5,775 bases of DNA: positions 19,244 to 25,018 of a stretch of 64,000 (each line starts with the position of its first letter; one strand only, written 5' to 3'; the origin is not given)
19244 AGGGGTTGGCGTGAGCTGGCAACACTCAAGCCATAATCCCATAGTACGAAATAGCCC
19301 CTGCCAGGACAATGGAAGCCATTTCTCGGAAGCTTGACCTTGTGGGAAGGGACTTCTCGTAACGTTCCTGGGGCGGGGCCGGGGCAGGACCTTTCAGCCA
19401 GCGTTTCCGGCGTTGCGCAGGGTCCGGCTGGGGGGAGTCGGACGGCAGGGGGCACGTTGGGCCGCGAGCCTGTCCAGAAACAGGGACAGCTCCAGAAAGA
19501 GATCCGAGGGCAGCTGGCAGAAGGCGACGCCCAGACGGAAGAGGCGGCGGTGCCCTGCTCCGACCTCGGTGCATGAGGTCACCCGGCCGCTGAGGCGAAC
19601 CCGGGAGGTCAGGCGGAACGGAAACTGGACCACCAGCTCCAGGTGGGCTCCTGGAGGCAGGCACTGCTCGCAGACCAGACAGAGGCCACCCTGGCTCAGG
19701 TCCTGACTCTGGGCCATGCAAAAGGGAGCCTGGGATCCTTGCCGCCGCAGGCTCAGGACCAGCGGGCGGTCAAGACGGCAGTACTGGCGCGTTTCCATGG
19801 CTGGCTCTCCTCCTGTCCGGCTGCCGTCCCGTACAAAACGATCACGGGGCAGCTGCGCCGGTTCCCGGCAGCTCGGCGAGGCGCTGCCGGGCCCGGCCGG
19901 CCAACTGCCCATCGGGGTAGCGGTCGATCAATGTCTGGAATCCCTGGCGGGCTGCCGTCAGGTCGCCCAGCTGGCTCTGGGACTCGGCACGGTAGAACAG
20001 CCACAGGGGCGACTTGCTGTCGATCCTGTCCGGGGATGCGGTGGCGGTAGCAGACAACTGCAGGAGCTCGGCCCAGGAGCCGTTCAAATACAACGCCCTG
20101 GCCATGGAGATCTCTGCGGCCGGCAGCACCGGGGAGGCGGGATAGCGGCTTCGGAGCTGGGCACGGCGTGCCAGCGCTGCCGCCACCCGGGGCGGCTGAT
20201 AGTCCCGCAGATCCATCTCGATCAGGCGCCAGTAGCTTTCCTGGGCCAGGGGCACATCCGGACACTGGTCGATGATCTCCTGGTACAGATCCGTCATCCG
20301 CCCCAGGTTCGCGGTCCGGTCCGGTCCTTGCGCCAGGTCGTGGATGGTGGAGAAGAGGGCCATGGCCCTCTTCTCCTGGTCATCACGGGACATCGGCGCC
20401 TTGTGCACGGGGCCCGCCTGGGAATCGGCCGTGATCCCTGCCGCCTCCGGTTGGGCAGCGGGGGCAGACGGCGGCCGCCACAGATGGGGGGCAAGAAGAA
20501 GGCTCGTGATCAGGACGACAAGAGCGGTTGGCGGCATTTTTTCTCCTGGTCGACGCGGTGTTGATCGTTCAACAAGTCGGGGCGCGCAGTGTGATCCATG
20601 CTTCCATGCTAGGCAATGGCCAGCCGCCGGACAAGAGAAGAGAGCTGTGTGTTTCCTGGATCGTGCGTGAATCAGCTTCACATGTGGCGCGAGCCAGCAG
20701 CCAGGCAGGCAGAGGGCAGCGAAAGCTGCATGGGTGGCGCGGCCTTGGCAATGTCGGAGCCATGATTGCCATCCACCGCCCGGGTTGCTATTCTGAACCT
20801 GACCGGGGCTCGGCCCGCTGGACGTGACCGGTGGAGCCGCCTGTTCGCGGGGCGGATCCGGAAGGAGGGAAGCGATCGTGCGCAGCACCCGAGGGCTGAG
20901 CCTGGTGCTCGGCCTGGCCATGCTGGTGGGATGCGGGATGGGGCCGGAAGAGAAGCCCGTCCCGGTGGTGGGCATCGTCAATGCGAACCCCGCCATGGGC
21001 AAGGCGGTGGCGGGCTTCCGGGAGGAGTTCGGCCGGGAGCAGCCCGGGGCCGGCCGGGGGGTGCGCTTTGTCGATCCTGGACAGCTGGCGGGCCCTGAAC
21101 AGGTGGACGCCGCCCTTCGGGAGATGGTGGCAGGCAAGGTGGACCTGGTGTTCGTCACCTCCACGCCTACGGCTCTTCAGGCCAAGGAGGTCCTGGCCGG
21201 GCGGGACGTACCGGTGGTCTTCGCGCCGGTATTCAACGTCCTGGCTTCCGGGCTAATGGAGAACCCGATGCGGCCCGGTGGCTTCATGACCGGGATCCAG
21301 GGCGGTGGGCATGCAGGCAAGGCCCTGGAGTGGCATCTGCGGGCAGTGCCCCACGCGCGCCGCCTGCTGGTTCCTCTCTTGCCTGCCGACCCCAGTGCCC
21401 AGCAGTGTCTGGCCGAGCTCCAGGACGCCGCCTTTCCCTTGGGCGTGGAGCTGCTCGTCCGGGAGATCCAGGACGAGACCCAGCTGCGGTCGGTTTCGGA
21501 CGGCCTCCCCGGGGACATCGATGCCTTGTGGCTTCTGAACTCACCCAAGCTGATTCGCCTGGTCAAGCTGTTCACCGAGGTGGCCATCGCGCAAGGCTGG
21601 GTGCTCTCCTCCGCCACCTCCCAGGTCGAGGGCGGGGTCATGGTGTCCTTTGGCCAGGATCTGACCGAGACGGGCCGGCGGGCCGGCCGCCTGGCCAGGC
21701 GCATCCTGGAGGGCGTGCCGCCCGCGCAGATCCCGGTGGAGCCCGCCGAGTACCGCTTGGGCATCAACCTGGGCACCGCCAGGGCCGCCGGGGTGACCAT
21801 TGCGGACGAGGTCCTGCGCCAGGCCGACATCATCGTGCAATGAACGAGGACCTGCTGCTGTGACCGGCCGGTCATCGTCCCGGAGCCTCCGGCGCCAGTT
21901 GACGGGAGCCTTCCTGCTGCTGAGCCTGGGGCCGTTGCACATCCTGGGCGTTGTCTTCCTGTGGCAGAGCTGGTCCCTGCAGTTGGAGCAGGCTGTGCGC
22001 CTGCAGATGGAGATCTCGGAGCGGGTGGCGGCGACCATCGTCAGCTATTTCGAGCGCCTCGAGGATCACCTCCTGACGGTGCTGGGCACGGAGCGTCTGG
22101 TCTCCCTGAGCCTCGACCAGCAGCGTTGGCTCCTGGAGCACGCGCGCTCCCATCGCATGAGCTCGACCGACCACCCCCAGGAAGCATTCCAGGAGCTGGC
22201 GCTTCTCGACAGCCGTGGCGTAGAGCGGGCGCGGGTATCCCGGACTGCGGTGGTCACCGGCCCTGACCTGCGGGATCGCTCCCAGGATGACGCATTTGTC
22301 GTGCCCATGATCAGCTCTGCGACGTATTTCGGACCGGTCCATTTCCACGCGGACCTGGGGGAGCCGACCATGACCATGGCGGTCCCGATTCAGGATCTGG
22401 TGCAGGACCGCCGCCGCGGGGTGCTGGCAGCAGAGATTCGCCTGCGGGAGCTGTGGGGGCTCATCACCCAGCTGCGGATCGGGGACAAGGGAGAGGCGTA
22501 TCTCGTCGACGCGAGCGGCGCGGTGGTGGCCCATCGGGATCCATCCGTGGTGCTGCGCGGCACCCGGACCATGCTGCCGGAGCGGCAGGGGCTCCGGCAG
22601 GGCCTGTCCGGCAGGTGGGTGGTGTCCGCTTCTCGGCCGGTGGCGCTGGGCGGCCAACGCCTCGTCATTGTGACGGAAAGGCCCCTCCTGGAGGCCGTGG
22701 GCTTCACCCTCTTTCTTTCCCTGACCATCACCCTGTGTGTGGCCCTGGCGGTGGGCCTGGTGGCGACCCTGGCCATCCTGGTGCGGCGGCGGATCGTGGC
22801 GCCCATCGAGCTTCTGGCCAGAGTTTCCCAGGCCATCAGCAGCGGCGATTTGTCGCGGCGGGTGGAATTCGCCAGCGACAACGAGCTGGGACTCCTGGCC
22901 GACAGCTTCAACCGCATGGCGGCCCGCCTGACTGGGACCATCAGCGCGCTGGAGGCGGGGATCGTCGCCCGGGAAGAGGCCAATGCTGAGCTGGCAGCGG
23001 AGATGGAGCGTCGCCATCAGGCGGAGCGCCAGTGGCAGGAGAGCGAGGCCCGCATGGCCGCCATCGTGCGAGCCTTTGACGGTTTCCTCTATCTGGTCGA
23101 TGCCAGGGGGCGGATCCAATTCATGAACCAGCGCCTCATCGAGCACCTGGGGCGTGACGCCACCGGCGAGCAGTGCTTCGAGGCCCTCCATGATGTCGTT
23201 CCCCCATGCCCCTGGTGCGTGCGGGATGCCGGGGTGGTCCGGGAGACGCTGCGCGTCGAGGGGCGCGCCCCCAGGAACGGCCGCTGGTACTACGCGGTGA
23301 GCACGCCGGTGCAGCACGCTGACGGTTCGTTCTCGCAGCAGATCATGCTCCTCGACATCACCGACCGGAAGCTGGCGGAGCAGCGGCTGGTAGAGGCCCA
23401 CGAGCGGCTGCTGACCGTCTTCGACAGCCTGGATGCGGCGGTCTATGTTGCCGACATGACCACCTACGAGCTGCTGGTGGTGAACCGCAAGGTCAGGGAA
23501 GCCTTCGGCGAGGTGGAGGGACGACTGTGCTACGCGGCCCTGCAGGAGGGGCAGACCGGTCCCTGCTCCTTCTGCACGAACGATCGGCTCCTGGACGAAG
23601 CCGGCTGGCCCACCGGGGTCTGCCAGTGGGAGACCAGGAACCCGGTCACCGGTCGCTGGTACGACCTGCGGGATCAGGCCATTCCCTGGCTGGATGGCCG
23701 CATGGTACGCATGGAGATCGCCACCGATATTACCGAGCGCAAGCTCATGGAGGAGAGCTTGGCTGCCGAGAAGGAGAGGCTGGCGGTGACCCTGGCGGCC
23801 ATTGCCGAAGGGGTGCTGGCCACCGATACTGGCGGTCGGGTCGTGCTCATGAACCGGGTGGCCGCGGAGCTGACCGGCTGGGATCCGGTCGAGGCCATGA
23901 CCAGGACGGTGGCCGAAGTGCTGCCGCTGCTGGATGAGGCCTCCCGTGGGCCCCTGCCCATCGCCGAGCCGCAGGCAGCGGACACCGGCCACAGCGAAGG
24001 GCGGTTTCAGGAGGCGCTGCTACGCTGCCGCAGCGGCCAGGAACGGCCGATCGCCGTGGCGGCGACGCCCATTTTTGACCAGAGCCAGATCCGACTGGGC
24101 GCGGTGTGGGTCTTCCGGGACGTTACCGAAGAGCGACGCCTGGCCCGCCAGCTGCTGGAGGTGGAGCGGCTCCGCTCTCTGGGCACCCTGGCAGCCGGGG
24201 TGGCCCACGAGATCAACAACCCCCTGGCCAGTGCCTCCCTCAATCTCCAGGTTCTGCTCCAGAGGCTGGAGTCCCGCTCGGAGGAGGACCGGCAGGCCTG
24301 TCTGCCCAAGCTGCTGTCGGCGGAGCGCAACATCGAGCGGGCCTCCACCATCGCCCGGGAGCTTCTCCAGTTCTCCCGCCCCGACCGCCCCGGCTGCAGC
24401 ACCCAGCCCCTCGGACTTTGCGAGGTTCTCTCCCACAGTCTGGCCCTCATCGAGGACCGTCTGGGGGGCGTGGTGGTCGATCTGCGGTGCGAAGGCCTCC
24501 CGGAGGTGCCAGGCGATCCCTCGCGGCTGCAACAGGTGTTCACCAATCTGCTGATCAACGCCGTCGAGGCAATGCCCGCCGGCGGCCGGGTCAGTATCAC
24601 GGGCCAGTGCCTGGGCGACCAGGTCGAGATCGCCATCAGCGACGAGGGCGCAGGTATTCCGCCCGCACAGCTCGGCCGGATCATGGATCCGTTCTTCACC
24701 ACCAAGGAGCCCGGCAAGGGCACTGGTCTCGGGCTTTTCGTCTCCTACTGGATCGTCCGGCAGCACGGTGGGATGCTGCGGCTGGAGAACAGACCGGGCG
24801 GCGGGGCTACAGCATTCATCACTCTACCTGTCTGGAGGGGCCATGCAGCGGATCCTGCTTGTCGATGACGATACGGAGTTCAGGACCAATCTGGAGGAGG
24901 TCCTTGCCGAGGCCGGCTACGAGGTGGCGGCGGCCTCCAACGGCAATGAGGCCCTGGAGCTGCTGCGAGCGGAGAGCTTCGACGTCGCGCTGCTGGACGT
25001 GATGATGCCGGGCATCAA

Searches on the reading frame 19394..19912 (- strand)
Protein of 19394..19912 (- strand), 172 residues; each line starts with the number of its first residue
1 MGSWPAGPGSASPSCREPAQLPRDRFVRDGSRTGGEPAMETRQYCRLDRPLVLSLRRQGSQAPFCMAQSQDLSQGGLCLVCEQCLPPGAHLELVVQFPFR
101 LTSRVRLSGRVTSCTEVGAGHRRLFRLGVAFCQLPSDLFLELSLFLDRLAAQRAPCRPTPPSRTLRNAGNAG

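Call 92: search_protein_families(library=pfam, proteins=[window:19394-19912:-], max_evalue=0.01)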
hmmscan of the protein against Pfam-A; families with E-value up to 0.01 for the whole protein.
window:19394-19912:- (172 aa): 1 family
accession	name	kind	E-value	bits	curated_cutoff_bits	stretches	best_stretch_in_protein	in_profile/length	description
PF07238.19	PilZ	-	1.8e-09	38.3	22.5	1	41-138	2-92/102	PilZ domain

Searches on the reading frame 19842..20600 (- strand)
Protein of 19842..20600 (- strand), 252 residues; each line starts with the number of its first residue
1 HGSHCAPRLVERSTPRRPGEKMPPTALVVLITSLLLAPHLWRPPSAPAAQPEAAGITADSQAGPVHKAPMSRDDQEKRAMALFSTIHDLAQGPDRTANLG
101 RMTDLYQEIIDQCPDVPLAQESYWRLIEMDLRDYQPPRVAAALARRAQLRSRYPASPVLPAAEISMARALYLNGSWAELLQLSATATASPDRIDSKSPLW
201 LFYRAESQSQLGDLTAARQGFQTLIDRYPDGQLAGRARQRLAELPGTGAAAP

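Call 17: search_protein_families(library=pfam, proteins=[window:19842-20600:-], max_evalue=0.01)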
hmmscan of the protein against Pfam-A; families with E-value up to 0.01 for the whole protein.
window:19842-20600:- (252 aa): 3 families
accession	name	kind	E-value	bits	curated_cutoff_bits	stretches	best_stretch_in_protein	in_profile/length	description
PF13174.12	TPR_6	-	6.1e-07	30.1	26.3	1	201-230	3-32/33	Tetratricopeptide repeat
PF13525.12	YfiO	-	0.00015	22.1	25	0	141-244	23-136/203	Outer membrane lipoprotein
PF13371.12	TPR_9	-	0.00021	21.7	35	1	193-242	24-73/73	Tetratricopeptide repeat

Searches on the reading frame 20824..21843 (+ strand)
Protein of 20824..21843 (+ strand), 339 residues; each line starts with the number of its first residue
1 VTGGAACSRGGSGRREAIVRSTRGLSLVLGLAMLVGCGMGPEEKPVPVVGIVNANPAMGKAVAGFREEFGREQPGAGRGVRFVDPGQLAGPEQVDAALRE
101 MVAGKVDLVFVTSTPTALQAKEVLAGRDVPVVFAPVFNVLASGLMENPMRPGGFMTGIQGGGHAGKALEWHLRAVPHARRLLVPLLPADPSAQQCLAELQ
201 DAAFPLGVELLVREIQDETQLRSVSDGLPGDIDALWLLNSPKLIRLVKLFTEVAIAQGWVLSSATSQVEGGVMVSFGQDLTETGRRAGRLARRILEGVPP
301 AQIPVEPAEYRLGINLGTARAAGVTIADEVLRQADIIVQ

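Call 17: search_protein_families(library=pfam, proteins=[window:20824-21843:+], max_evalue=0.01)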
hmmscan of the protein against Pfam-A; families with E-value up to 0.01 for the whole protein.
window:20824-21843:+ (339 aa): 2 families
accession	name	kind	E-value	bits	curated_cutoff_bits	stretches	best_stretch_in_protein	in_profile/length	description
PF04392.18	ABC_sub_bind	-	1.7e-26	93.6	25.9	1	55-335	10-290/293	ABC transporter substrate binding protein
PF13458.12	Peripla_BP_6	-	0.00049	20.3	31.7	1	88-209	51-165/343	Periplasmic binding protein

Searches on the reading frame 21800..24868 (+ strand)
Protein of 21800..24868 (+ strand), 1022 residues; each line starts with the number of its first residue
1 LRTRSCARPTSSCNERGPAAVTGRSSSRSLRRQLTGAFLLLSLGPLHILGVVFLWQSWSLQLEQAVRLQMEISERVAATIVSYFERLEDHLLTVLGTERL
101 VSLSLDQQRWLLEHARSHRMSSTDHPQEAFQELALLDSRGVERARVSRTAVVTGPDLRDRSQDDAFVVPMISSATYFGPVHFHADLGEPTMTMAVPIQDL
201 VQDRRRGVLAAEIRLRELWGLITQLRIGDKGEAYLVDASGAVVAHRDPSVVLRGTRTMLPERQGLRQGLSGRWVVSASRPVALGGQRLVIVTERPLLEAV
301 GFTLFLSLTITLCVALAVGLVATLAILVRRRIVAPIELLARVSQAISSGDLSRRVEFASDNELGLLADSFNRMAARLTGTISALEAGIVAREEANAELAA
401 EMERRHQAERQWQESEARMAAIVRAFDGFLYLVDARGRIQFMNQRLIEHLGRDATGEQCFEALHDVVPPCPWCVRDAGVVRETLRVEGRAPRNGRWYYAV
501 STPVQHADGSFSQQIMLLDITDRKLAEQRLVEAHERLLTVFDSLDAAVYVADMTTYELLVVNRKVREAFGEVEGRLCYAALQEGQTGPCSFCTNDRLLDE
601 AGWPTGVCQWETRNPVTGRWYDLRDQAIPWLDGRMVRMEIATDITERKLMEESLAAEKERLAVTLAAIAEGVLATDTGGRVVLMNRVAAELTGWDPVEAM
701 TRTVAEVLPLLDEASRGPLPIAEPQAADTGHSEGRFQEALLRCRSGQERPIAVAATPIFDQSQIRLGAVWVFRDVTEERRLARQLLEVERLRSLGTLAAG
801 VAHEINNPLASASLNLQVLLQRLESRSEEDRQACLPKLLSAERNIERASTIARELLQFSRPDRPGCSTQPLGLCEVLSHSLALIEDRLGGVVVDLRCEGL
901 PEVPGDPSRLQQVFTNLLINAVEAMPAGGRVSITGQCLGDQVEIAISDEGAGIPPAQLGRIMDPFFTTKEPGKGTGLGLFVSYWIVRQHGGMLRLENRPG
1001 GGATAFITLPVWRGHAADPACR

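Call 92: search_protein_families(library=pfam, proteins=[window:21800-24868:+], max_evalue=0.01)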
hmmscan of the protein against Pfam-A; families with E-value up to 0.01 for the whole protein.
window:21800-24868:+ (1022 aa): 10 families
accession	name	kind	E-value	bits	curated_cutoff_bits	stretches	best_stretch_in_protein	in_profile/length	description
PF02518.31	HATPase_c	-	1.3e-25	90.4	26.4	1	905-1011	1-109/111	Histidine kinase-, DNA gyrase B-, and HSP90-like ATPase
PF00989.32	PAS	-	1.9e-18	66.9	22.6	1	660-775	2-113/113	PAS fold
PF08448.16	PAS_4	-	4.6e-18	65.9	23.1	1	667-780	3-110/110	PAS fold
PF02743.24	dCache_1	-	3.7e-16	59.8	45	1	63-246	5-183/240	Cache domain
PF00672.30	HAMP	-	2.6e-15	56.9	25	1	327-378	1-52/53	HAMP domain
PF13188.13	PAS_8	-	1.8e-14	53.5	21.8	1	659-711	1-53/65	PAS domain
PF13426.13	PAS_9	-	1.8e-10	41.4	27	1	671-777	3-103/103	PAS domain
PF00512.31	HisKA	-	5.4e-10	39.6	26.9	1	794-862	2-64/66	His Kinase A (phospho-acceptor) domain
PF11902.13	DUF3422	-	0.00032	20.4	25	1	780-850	187-257/418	Protein of unknown function (DUF3422)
PF12860.13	PAS_7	-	0.004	17.7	27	0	666-780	2-112/115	PAS fold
